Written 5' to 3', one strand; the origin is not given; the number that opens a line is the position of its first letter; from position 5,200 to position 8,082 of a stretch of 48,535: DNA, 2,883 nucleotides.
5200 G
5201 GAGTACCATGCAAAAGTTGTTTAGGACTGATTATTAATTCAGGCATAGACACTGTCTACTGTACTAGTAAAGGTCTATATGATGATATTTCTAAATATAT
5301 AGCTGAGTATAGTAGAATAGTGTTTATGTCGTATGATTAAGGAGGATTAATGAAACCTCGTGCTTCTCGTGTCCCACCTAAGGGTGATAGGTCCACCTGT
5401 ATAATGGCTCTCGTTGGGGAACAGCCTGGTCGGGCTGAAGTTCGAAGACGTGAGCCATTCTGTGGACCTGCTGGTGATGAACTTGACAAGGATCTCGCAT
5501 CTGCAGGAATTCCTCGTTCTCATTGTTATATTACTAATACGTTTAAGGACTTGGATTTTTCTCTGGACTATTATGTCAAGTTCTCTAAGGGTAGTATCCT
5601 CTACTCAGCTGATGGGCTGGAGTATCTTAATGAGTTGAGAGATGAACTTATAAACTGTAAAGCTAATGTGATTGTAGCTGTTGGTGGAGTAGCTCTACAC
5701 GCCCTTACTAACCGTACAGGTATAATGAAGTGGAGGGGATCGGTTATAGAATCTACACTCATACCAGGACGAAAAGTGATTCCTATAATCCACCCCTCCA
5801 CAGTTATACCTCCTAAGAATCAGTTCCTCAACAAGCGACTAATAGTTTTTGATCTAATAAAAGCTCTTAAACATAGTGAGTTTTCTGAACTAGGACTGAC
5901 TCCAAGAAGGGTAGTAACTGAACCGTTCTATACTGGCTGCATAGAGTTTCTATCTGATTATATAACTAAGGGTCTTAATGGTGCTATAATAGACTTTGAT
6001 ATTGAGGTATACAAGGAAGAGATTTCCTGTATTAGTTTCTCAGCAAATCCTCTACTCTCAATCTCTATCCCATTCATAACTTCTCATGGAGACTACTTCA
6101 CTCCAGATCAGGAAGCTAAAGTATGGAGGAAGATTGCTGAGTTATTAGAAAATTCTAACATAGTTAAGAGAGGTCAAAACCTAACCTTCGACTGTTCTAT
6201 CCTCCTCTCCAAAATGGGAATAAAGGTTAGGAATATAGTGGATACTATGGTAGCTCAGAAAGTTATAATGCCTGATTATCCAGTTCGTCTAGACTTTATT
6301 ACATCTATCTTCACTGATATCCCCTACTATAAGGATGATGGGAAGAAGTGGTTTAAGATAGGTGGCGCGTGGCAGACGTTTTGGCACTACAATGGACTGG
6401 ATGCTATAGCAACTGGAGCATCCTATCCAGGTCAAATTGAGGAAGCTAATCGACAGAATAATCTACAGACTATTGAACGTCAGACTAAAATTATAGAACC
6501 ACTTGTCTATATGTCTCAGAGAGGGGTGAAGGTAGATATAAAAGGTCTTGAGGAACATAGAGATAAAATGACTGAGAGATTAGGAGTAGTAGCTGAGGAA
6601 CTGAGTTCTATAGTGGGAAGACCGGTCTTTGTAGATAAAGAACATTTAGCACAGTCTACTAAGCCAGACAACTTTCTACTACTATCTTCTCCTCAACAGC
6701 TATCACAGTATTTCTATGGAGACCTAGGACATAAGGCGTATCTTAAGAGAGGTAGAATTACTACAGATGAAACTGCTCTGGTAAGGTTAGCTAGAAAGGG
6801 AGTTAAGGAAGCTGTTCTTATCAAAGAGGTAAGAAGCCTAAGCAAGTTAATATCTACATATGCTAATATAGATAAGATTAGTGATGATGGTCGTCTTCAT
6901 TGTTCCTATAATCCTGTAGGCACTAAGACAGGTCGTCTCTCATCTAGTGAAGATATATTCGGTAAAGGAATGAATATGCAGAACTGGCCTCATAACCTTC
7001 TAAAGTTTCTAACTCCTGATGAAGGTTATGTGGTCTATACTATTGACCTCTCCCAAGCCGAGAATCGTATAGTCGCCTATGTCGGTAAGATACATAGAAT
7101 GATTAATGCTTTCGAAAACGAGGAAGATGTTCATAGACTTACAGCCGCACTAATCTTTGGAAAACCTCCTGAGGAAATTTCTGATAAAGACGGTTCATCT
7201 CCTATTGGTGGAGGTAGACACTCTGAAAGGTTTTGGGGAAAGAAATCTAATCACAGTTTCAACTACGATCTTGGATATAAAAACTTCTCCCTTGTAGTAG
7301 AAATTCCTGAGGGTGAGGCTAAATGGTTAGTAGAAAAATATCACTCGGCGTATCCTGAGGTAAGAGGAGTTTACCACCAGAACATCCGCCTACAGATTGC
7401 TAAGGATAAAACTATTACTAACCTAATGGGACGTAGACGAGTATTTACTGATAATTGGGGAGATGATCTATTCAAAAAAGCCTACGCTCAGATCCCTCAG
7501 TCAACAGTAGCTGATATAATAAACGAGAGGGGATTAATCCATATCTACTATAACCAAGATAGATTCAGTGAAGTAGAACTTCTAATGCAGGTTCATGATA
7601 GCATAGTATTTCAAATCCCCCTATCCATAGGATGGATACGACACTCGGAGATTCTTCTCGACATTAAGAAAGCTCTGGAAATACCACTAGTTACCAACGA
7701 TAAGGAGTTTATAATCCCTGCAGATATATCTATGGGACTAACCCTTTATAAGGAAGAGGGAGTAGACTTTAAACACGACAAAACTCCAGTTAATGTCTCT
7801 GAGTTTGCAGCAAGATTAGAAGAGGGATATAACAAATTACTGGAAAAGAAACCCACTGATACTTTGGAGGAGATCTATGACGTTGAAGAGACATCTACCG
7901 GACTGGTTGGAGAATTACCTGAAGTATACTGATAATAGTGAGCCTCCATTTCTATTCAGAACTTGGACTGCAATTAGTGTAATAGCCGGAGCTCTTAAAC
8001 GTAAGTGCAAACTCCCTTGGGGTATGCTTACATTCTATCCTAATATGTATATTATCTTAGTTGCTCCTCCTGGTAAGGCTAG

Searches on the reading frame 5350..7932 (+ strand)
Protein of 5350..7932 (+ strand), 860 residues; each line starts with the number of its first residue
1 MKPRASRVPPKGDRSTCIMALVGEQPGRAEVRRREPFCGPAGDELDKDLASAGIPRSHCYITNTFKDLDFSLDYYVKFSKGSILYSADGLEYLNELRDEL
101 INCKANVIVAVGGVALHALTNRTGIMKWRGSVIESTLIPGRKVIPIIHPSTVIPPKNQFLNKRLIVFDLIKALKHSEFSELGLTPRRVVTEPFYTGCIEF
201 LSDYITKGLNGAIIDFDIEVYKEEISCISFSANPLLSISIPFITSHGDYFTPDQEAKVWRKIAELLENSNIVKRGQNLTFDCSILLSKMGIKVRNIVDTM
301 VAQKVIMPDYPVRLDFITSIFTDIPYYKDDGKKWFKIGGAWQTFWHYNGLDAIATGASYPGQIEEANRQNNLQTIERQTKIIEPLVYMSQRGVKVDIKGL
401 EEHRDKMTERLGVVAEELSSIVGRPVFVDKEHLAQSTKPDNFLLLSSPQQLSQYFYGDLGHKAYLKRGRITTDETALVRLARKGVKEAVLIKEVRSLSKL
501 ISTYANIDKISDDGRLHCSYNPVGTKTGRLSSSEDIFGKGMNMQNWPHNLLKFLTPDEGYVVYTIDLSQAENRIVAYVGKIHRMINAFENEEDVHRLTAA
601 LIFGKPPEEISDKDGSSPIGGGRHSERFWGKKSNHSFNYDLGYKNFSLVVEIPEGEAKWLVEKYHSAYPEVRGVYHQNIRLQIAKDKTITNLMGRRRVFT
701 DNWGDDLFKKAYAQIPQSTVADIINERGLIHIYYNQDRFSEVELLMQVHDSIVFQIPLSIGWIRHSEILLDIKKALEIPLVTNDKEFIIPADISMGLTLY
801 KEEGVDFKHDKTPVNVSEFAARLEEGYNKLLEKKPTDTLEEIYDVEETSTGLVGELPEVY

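Call 10: search_protein_families(library=phrogs, proteins=[window:5350-7932:+])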
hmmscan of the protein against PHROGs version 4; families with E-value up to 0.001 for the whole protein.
window:5350-7932:+ (860 aa): 5 families
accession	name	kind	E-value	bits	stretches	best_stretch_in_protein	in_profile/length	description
phrog_17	-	DNA, RNA and nucleotide metabolism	1.8e-88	298.9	1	20-835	483-1268/1445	DNA polymerase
phrog_2573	-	DNA, RNA and nucleotide metabolism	3.5e-18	66.9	1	558-820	15-295/336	DNA polymerase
phrog_12241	-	DNA, RNA and nucleotide metabolism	1.4e-15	58.3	1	379-534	319-487/502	DNA polymerase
phrog_10285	-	DNA, RNA and nucleotide metabolism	2.3e-13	50.9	1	553-675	48-164/321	DNA polymerase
phrog_5995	-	DNA, RNA and nucleotide metabolism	1.3e-09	39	1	649-760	16-132/236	DNA polymerase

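Call 11: search_protein_families(library=pfam, proteins=[window:5350-7932:+])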
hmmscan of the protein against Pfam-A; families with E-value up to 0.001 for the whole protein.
window:5350-7932:+ (860 aa): 3 families
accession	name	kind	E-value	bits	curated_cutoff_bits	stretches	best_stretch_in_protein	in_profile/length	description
PF00476.26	DNA_pol_A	-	1.9e-46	159.2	34.3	1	443-757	30-342/381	DNA polymerase family A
PF03167.25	UDG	-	7.4e-14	52.5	24.3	1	20-153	11-122/141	Uracil DNA glycosylase superfamily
PF01612.26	DNA_pol_A_exo1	-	9.2e-11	42.3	23.6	1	200-352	9-158/173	3'-5' exonuclease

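Call 35: search_dna_similar(query=window:5350-7932:+, collection=phages, mode=protein, max_rows=15)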
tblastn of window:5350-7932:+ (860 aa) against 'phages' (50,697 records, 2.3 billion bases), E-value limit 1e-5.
Records with a match: 1848; places in all: 1848; records where one place covers at least 80% of the query: 49.
Best place of each record, by identity: <60% 1848.
By first word of the organism name: Mycobacterium 592; Microbacterium 274; Bacillus 188; Staphylococcus 126; Enterococcus 93; Arthrobacter 80; Gordonia 70; Listeria 61; Vibrio 56; Clostridium 46; and 49 more.
By host as written in the record: Mycobacterium smegmatis mc2 155 417; Microbacterium foliorum NRRL B-24224 127; Microbacterium foliorum NRRL B-24224 SEA 117; - 111; Mycobacterium smegmatis mc#155 90; Arthrobacter sp. ATCC 21022 72; Listeria monocytogenes 43; Staphylococcus aureus 39; and 286 more.
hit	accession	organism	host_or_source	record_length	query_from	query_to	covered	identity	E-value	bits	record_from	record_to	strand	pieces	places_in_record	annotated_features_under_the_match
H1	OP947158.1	Desulfofustis phage LS06-2018-MD01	-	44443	5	830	96%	45.3%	0e+0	711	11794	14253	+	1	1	DNA polymerase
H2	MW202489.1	Bacteriophage sp.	Manatee Spring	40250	10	793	91%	29.0%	7e-76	276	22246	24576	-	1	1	DNA polymerase | hypothetical protein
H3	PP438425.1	Microcystis phage Mel-JY34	Microcystis elabens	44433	10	795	91%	26.0%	3e-63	238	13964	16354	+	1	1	DNA polymerase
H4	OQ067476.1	Caulobacter phage Kuura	Caulobacter sp.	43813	10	757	85%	27.1%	6e-27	229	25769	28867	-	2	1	DNA polymerase | hypothetical protein (x3)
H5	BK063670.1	Caudoviricetes sp. vir526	Methanomicrobiales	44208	17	811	92%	24.0%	3e-27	125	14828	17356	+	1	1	DNA polymerase | DNA primase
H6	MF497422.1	Vibrio phage vB_VspS_VS-ABTNL-3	Vibrio splendidus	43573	21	756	86%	25.9%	2e-25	177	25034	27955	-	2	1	3'-5'exonuclease and polymerase domain protein | DNA polymerase I | hypothetical protein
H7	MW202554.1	Caudoviricetes sp.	Manatee Spring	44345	19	796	79%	26.8%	1e-15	171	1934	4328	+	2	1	DNA polymerase (x2)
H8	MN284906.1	Gordonia phage CherryonLim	Gordonia rubripertincta NRRL B-16540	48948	56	805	87%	23.6%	3e-21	106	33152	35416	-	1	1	46: DNA polymerase I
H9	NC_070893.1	Gordonia phage CherryonLim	Gordonia rubripertincta NRRL B-16540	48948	56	805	87%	23.6%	3e-21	106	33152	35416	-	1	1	46: DNA polymerase I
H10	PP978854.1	Gordonia phage PotPie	Gordonia rubripertincta NRRL B-16540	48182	56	796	86%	23.8%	6e-22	108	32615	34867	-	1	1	44: DNA polymerase I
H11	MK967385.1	Gordonia phage SheckWes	Gordonia rubripertincta NRRL B-16540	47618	61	796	86%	23.9%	2e-20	103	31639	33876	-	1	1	48: DNA polymerase I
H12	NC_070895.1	Gordonia phage SheckWes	Gordonia rubripertincta NRRL B-16540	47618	61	796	86%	23.9%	2e-20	103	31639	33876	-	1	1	48: DNA polymerase I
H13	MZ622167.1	Gordonia phage Vine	Gordonia rubripertincta NRRL B-16540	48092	61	805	87%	23.6%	1e-20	104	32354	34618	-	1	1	47: DNA polymerase I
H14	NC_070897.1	Gordonia phage Vine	Gordonia rubripertincta NRRL B-16540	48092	61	805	87%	23.6%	1e-20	104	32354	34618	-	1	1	47: DNA polymerase I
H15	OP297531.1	Gordonia phage SummitAcademy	Gordonia rubripertincta Grub38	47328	61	805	87%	23.4%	2e-20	103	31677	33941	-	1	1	44: DNA polymerase I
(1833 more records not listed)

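Call 62: search_protein_families(library=ncbifam, max_evalue=0.01, proteins=[window:5350-7932:+])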
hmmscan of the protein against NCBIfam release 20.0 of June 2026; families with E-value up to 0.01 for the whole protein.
window:5350-7932:+ (860 aa): 13 families
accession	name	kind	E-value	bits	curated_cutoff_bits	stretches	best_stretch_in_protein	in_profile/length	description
NF004397.1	PRK05755.1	equivalog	3.3e-55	188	720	1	220-757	330-850/889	DNA polymerase I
TIGR00593.1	pola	equivalog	2e-44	152.2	600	1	262-759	370-853/890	DNA polymerase I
NF011539.0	PRK14975.1-3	equivalog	3.2e-37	128.1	640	1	261-757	112-587/628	bifunctional 3'-5' exonuclease/DNA polymerase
NF011540.0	PRK14975.1-4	equivalog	8.5e-35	120.3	601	1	257-756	58-534/576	bifunctional 3'-5' exonuclease/DNA polymerase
NF011541.0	PRK14975.2-1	equivalog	3.6e-25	88.3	871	1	489-759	320-598/645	bifunctional 3'-5' exonuclease/DNA polymerase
NF038380.1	phage_DpoZ_1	exception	2.9e-19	68.9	500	2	346-601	151-409/607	aminoadenine-incorporating DNA polymerase DpoZ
TIGR03914.1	UDG_fam_dom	hypoth_equivalog_domain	7.4e-18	65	189.95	1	8-153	68-209/231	UdgX family uracil-DNA binding protein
TIGR00758.1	UDG_fam4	subfamily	1.7e-15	57.1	125.3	1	3-66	9-71/173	uracil-DNA glycosylase, family 4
NF038381.1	phage_DpoZ_2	exception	2.4e-13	49.3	350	1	365-687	302-626/754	aminoadenine-incorporating DNA polymerase DpoZ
NF011542.0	PRK14975.2-2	equivalog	2.2e-11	42.7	1061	1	513-756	501-747/802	bifunctional 3'-5' exonuclease/DNA polymerase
NF040953.1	Arch_udg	equivalog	3.7e-11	42.9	250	1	3-66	19-82/184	type-4 uracil-DNA glycosylase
NF011543.0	PRK14975.2-3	equivalog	8.3e-09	34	1139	1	514-631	541-656/853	bifunctional 3'-5' exonuclease/DNA polymerase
NF011538.0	PRK14975.1-1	equivalog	0.00019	20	389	1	491-597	260-361/557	bifunctional 3'-5' exonuclease/DNA polymerase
